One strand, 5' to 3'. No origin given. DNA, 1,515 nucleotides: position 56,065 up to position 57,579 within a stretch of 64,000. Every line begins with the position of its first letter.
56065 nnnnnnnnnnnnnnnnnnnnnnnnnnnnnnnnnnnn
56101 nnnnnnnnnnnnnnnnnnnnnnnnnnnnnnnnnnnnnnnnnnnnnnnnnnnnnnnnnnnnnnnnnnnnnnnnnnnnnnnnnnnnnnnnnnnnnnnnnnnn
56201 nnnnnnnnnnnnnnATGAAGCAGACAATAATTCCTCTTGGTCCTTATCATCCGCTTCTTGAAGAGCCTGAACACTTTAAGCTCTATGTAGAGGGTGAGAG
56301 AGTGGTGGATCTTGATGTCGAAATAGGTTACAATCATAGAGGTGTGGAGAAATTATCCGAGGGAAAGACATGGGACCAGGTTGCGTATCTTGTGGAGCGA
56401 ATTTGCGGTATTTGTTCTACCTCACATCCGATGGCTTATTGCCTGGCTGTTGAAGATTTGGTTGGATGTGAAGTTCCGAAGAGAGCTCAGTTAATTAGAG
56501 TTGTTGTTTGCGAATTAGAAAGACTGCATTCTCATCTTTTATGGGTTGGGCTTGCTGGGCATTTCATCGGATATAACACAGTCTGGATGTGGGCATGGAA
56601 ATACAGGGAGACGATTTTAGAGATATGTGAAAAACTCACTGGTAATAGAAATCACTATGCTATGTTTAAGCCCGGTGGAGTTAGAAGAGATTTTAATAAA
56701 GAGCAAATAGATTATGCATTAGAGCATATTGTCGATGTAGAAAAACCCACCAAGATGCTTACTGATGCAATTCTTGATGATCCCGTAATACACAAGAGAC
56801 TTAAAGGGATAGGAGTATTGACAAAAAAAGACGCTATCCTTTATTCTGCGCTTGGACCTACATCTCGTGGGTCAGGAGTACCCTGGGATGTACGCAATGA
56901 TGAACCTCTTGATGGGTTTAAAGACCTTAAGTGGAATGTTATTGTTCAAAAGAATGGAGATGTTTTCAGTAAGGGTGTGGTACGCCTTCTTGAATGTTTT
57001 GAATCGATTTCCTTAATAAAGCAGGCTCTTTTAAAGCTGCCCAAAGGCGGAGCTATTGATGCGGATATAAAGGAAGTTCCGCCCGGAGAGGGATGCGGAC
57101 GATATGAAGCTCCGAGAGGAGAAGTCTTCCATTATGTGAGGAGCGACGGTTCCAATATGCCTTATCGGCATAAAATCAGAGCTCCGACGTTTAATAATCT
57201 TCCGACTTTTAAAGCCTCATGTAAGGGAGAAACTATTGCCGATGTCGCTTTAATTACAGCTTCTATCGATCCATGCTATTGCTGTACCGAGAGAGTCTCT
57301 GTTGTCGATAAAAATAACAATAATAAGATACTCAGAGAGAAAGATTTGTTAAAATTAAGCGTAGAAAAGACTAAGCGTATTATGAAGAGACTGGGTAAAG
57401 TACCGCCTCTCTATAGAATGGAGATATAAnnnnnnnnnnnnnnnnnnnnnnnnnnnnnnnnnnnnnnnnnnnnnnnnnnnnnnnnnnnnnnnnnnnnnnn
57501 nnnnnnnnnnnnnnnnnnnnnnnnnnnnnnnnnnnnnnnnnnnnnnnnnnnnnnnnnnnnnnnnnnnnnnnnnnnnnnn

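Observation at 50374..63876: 17-gene operon joining an AsrAB/HydBG-like module, a degenerate MopB subunit, a group 4 [NiFe] hydrogenase and a full Mrp antiporter module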

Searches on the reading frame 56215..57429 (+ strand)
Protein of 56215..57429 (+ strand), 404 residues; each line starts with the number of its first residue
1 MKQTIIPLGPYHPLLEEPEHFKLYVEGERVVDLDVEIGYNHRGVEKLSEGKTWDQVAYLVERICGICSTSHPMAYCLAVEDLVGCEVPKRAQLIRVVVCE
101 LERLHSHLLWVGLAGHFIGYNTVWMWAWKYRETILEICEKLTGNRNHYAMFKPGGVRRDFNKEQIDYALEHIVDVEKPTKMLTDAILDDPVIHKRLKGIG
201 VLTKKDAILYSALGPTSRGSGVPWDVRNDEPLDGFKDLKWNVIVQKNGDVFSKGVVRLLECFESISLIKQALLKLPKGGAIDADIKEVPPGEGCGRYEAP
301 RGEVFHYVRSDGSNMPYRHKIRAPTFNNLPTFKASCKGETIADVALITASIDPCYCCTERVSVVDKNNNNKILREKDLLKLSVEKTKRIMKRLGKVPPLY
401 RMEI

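Call 3: search_protein_families(library=pfam, proteins=[window:56215-57429:+], max_evalue=0.01)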
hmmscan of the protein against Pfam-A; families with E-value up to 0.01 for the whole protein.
window:56215-57429:+ (404 aa): 2 families
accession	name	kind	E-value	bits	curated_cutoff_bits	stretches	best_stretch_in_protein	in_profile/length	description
PF00346.24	Complex1_49kDa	-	9.1e-68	228.7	24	2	118-283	2-167/271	Respiratory-chain NADH dehydrogenase, 49 Kd subunit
PF00374.24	NiFeSe_Hases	-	2.7e-16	60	25.8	1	42-110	1-69/508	Nickel-dependent hydrogenase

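Call 9: find_homologous_proteins(query=window:56215-57429:+)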
Query window:56215-57429:+ (404 aa): 7994 proteins with E <= 0.001 among 8000 candidates; the best 120 are listed.
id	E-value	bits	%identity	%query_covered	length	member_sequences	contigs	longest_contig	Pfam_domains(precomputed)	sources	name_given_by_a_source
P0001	5.2e-271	916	96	100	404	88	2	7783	PF00374.25,PF00346.25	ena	-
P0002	1.2e-243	826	86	99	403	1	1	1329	PF00374.25,PF00346.25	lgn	-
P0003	9.7e-238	807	84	99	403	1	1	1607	PF00374.25,PF00346.25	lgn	-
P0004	4.2e-237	805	84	100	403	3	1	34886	PF00374.25,PF00346.25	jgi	-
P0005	1.4e-234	796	83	100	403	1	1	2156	PF00374.25,PF00346.25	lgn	-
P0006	7.3e-232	788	82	99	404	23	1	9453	PF00374.25,PF00346.25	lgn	-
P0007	2.0e-231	786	81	100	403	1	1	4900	PF00374.25,PF00346.25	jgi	-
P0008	4.3e-231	785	82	99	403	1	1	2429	PF00374.25,PF00346.25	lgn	-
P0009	1.1e-230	784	82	100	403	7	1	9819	PF00374.25,PF00346.25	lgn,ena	-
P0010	2.7e-230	782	82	100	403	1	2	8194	PF00374.25,PF00346.25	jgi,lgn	jgi:NADH-quinone oxidoreductase subunit D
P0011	3.6e-230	782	81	100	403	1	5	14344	PF00374.25,PF00346.25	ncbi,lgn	-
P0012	1.4e-229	780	81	100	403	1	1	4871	PF00374.25,PF00346.25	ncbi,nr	ncbi:nickel-dependent hydrogenase large subunit [candidate division WOR-3 bacterium]|nr:nickel-depen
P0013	2.1e-229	779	82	100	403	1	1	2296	PF00374.25,PF00346.25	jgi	jgi:NADH-quinone oxidoreductase subunit D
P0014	2.9e-224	763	79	100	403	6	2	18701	PF00374.25,PF00346.25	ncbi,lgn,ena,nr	ncbi:nickel-dependent hydrogenase large subunit [candidate division WOR-3 bacterium]|nr:nickel-depen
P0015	4.2e-222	755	80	99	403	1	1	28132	PF00374.25,PF00346.25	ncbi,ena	-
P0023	2.6e-176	605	66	98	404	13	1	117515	PF00374.25,PF00346.25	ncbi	-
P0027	7.1e-175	600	63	98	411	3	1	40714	PF00374.25,PF00346.25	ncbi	ncbi:nickel-dependent hydrogenase large subunit [Candidatus Latescibacterota bacterium]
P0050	8.6e-172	590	62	98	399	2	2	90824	PF00374.25,PF00346.25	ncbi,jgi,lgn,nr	ncbi:MAG: nickel-dependent hydrogenase large subunit [Candidatus Omnitrophica bacterium]|nr:nickel-d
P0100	4.2e-169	581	63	98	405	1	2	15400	PF00374.25,PF00346.25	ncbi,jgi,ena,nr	ncbi:MAG TPA: NADH:ubiquinone oxidoreductase [candidate division Zixibacteria bacterium]|nr:NADH:ubi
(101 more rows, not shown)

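Call 10: find_encoding_contigs(protein=P0023, flank=10000, max_places=2)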
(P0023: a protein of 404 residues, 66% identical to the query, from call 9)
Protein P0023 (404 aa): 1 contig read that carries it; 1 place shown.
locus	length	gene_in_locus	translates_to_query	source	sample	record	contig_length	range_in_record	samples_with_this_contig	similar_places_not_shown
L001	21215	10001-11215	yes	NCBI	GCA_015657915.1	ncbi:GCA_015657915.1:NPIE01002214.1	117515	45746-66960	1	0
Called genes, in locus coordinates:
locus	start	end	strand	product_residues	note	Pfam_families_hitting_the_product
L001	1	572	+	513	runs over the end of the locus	PF13541:ChlI, PF01078:Mg_chelatase, PF05496:RuvB_N (faint), PF00493:MCM (faint), PF07728:AAA_5, PF13335:Mg_chelatase_C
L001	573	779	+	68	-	-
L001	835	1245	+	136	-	-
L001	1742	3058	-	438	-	PF01436:NHL (faint), PF17170:DUF5128 (faint)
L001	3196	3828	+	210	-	PF06971:Put_DNA-bind_N, PF02629:CoA_binding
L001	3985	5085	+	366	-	PF12838:Fer4_7 (faint), PF13187:Fer4_9 (faint), PF13237:Fer4_10 (faint), PF17179:Fer4_22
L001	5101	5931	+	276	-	PF00175:NAD_binding_1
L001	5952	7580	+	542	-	PF01568:Molydop_binding (weak)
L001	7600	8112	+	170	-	PF13187:Fer4_9 (faint), PF12797:Fer4_2 (faint), PF13237:Fer4_10 (faint), PF13247:Fer4_11, PF12838:Fer4_7 (weak), PF00037:Fer4 (weak)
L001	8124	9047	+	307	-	PF00146:NADHdh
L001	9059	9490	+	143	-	PF01058:Oxidored_q6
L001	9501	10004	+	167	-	PF00329:Complex1_30kDa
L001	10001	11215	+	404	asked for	PF00374:NiFeSe_Hases, PF00346:Complex1_49kDa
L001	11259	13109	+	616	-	PF00361:Proton_antipo_M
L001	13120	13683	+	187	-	PF13244:MbhD, PF00499:Oxidored_q3 (weak), PF20501:MbhE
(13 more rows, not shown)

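Call 11: find_encoding_contigs(protein=P0050, flank=10000, max_places=2)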
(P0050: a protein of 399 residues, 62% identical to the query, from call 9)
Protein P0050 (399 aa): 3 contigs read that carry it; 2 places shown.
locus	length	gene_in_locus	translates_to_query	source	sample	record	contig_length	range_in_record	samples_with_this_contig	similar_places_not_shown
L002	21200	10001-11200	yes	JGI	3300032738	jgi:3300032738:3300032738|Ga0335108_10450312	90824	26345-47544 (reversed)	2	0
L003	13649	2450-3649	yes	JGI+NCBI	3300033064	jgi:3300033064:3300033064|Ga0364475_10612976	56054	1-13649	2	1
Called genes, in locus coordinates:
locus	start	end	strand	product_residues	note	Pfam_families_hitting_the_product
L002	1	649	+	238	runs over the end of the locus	PF01862:PvlArgDC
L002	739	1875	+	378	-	PF17788:HypF_C, PF22521:HypF_C_2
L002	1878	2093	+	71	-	PF01455:HupF_HypC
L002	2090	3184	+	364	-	PF01924:HypD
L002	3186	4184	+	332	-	PF00586:AIRS, PF02769:AIRS_C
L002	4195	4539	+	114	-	PF01155:HypA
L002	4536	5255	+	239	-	PF27030:AbpE_bact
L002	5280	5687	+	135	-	PF09383:NIL, PF12838:Fer4_7, PF14697:Fer4_21, PF00037:Fer4, PF12837:Fer4_6 (weak), PF13237:Fer4_10, PF13187:Fer4_9, PF00037:Fer4 (weak), +4 more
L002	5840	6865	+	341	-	PF13183:Fer4_8 (faint), PF13187:Fer4_9 (faint), PF13534:Fer4_17 (faint), PF13746:Fer4_18 (faint), PF12838:Fer4_7 (faint), PF00037:Fer4 (faint), PF12797:Fer4_2 (faint), PF17179:Fer4_22, +1 more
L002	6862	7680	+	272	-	PF00970:FAD_binding_6, PF00175:NAD_binding_1, PF10418:DHODB_Fe-S_bind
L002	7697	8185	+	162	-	PF13247:Fer4_11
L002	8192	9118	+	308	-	PF00146:NADHdh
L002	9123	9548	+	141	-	PF01058:Oxidored_q6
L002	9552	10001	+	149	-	PF00329:Complex1_30kDa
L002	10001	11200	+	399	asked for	PF00374:NiFeSe_Hases, PF00346:Complex1_49kDa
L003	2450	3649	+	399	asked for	PF00374:NiFeSe_Hases, PF00346:Complex1_49kDa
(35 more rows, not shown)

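Call 19: search_solved_structures(query=window:56215-57429:+, max_evalue=0.001)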
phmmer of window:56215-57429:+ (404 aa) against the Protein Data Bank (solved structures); distinct sequences matched with E-value up to 0.001: 119 (the best 60 are shown).
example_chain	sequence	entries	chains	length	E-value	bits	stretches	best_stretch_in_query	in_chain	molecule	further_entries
6cfw_L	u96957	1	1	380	5.6e-91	308.5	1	6-360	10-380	Membrane-bound hydrogenase subunit alpha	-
7z0s_E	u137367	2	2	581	1.2e-84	287.6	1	2-387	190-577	Formate hydrogenlyase subunit 5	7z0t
2fug_4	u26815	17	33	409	1.7e-63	218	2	6-307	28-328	NADH-quinone oxidoreductase chain 4 | NADH-QUINONE OXIDOREDUCTASE SUBUNIT 4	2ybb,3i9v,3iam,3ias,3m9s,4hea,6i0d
7zm7_C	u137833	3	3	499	8.7e-59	202.5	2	6-294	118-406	NADH-ubiquinone oxidoreductase 49 kDa subunit-like protein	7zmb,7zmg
7q5y_B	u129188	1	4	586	4.5e-58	200.1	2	4-277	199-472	NADH-quinone oxidoreductase subunit C/D 2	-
8qby_D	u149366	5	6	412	5.6e-56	193.2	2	6-290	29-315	NADH-quinone oxidoreductase subunit D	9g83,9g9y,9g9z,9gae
8e9g_D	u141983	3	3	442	1.4e-55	191.9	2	4-288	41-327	NADH-quinone oxidoreductase subunit D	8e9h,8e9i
9iho_D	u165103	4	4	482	2.9e-55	190.9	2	6-294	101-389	NUCM (49 kDa) subunit of mitochondrial NADH:ubiquinone oxidoreductase (Complex I)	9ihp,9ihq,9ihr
5lnk_4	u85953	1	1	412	5.5e-55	190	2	6-291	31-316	Mitochondrial complex I, 49 kDa subunit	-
7vb7_Q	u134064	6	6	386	6.5e-55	189.7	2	7-291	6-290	NADH dehydrogenase [ubiquinone] iron-sulfur protein 2, mitochondrial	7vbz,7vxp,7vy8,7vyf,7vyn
6q9b_S2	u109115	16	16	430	6.7e-55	189.7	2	6-291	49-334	NADH:ubiquinone oxidoreductase core subunit S2,NADH:ubiquinone oxidoreductase core subunit | NDUFS2 | NDUFB11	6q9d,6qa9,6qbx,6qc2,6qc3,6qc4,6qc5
7vbn_Q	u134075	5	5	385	7e-55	189.6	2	7-291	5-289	NADH dehydrogenase [ubiquinone] iron-sulfur protein 2, mitochondrial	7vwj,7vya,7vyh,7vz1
8ba0_D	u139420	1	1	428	7.3e-55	189.6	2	6-292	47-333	Complex I-49kD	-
8b9z_D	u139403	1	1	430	7.4e-55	189.5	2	6-292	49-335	Complex I-49kD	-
7dgq_B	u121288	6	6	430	9.2e-55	189.2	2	6-291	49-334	NADH dehydrogenase [ubiquinone] iron-sulfur protein 2, mitochondrial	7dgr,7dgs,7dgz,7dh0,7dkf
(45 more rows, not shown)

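Call 22: find_encoding_contigs(protein=P0027, flank=10000, max_places=1)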
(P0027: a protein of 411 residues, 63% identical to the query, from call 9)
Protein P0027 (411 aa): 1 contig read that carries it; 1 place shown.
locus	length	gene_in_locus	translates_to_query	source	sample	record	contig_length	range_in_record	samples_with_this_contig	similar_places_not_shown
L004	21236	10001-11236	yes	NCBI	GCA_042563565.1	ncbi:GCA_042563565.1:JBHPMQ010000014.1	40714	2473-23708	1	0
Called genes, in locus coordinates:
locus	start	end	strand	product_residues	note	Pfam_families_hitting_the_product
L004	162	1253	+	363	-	PF00512:HisKA, PF02518:HATPase_c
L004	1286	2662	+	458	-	PF00072:Response_reg, PF00158:Sigma54_activat, PF01078:Mg_chelatase (weak), PF14532:Sigma54_activ_2, PF07728:AAA_5 (weak), PF25601:AAA_lid_14, PF02954:HTH_8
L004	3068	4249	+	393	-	PF00072:Response_reg, PF00512:HisKA, PF02518:HATPase_c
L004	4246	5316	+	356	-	PF13187:Fer4_9 (faint), PF12797:Fer4_2 (faint), PF13183:Fer4_8 (weak), PF13237:Fer4_10 (faint), PF17179:Fer4_22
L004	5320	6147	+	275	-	PF00970:FAD_binding_6 (weak), PF00175:NAD_binding_1, PF10418:DHODB_Fe-S_bind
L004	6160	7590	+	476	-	PF04879:Molybdop_Fe4S4 (weak), PF00384:Molybdopterin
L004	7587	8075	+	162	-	PF00037:Fer4 (faint), PF12837:Fer4_6 (faint), PF13237:Fer4_10 (weak), PF13247:Fer4_11, PF12838:Fer4_7, PF13187:Fer4_9 (weak), PF13237:Fer4_10 (weak), PF13187:Fer4_9 (weak), +1 more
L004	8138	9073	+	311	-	PF00146:NADHdh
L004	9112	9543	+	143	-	PF01058:Oxidored_q6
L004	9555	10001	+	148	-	PF00329:Complex1_30kDa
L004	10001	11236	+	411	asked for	PF00374:NiFeSe_Hases, PF00346:Complex1_49kDa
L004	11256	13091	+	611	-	PF00662:Proton_antipo_N, PF00361:Proton_antipo_M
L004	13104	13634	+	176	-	PF13244:MbhD, PF20501:MbhE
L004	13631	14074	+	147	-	PF04039:MnhB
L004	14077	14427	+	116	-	PF00420:Oxidored_q2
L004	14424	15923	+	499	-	PF00662:Proton_antipo_N (weak), PF10125:NADHdeh_related, PF00361:Proton_antipo_M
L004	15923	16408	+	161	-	PF01899:MNHE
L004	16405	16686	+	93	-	PF04066:MrpF_PhaF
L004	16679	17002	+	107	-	PF03334:PhaG_MnhG_YufB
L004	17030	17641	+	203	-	PF13187:Fer4_9 (faint), PF12797:Fer4_2 (weak), PF00037:Fer4, PF12837:Fer4_6 (weak), PF13237:Fer4_10 (weak), PF14697:Fer4_21 (weak), PF12838:Fer4_7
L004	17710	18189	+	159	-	PF01750:HycI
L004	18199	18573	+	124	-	PF00072:Response_reg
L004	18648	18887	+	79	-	PF01455:HupF_HypC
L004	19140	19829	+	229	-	PF02965:Met_synt_B12 (weak)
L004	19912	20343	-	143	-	-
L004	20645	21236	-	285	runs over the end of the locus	PF00140:Sigma70_r1_2, PF04542:Sigma70_r2, PF04539:Sigma70_r3, PF04545:Sigma70_r4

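Call 23: find_encoding_contigs(protein=P0100, flank=10000, max_places=1)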
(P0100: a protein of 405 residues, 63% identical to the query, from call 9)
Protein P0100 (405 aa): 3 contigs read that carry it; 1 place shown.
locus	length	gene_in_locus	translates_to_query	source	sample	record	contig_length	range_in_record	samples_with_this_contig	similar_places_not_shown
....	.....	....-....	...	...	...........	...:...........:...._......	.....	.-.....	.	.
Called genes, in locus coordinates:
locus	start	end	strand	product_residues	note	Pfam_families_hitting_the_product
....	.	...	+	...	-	?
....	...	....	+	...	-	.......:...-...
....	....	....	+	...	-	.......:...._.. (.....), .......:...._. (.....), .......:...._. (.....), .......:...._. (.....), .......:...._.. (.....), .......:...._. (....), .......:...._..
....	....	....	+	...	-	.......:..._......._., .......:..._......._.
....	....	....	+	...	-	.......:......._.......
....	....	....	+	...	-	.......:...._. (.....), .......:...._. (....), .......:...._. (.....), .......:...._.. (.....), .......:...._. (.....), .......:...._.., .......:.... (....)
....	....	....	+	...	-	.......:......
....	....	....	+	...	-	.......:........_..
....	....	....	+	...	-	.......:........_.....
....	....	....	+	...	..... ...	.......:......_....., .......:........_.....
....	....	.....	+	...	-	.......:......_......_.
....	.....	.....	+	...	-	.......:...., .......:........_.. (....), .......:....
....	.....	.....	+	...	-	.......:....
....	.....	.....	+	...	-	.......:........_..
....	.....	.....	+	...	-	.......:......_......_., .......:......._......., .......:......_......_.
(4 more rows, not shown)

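Call 24: find_encoding_contigs(protein=P0004, flank=10000, max_places=1)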
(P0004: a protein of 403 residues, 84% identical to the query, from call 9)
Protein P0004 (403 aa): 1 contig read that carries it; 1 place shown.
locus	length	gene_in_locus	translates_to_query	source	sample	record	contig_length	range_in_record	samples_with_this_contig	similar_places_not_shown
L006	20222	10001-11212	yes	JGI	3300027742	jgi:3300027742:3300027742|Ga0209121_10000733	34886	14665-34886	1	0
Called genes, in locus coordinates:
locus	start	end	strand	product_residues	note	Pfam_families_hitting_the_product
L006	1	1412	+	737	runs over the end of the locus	-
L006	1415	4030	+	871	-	PF00133:tRNA-synt_1, PF09334:tRNA-synt_1g, PF08264:Anticodon_1, PF10458:Val_tRNA-synt_C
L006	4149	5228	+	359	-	PF13187:Fer4_9 (faint), PF17179:Fer4_22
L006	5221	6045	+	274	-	PF00970:FAD_binding_6 (weak), PF00175:NAD_binding_1, PF10418:DHODB_Fe-S_bind (weak)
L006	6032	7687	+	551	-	PF00384:Molybdopterin (faint)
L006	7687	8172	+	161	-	PF12797:Fer4_2 (faint), PF12837:Fer4_6 (faint), PF13237:Fer4_10 (weak), PF13247:Fer4_11, PF12838:Fer4_7, PF00037:Fer4 (weak), PF13237:Fer4_10 (weak), PF13187:Fer4_9 (weak), +3 more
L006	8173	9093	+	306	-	PF00146:NADHdh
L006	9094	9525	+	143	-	PF01058:Oxidored_q6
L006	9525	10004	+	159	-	PF00329:Complex1_30kDa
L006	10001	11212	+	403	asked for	PF00374:NiFeSe_Hases, PF00346:Complex1_49kDa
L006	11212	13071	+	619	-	PF00361:Proton_antipo_M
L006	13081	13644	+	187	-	PF13244:MbhD, PF20501:MbhE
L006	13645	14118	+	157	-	PF04039:MnhB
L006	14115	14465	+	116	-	PF00420:Oxidored_q2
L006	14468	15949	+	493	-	PF00662:Proton_antipo_N (weak), PF10125:NADHdeh_related (weak), PF00361:Proton_antipo_M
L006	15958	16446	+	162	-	PF01899:MNHE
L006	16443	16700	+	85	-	PF04066:MrpF_PhaF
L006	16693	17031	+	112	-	PF03334:PhaG_MnhG_YufB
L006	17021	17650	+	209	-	PF12797:Fer4_2 (weak), PF00037:Fer4, PF12837:Fer4_6, PF13183:Fer4_8 (weak), PF13237:Fer4_10, PF14697:Fer4_21 (weak), PF12838:Fer4_7, PF13187:Fer4_9, +1 more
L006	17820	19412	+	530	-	PF16819:DUF5074 (faint), PF01841:Transglut_core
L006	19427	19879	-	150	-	PF01026:TatD_DNase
